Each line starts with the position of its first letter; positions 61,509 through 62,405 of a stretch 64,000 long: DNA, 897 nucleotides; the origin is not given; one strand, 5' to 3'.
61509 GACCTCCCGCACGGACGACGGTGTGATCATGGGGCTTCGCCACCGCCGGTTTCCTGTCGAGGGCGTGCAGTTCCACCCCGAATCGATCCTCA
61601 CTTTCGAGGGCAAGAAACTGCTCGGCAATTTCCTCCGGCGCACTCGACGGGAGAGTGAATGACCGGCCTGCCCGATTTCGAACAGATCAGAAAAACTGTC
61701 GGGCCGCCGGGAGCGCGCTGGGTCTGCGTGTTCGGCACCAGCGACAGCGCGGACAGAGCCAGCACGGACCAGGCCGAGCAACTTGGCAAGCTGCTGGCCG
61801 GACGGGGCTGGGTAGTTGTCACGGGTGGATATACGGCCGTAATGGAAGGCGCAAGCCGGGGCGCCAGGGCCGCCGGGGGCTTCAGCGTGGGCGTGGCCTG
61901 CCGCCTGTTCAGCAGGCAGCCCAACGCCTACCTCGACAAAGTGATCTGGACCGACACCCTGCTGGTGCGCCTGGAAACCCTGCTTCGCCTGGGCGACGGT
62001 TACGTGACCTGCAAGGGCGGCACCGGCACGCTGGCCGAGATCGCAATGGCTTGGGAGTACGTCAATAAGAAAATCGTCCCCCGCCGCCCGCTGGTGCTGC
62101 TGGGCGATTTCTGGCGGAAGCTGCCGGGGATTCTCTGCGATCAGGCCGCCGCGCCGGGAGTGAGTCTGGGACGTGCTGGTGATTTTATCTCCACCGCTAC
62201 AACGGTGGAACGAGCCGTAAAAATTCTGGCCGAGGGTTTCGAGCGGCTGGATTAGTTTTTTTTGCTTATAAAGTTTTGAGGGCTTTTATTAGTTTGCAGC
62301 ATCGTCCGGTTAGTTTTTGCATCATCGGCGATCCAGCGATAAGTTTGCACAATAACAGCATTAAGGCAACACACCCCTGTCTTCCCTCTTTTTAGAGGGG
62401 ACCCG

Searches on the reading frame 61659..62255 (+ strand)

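Call 27: search_protein_families(library=pfam, max_evalue=0.00001, proteins=[window:61659-62255:+])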
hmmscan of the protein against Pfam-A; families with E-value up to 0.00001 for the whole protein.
window:61659-62255:+ (198 aa): 2 families
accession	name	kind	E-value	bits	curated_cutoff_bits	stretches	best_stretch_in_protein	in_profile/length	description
PF18306.6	LDcluster4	-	5.5e-26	91.4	26.3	1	22-136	4-118/151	SLOG cluster4 family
PF03641.19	Lysine_decarbox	-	1.4e-13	51.6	27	1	62-182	1-123/131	Possible lysine decarboxylase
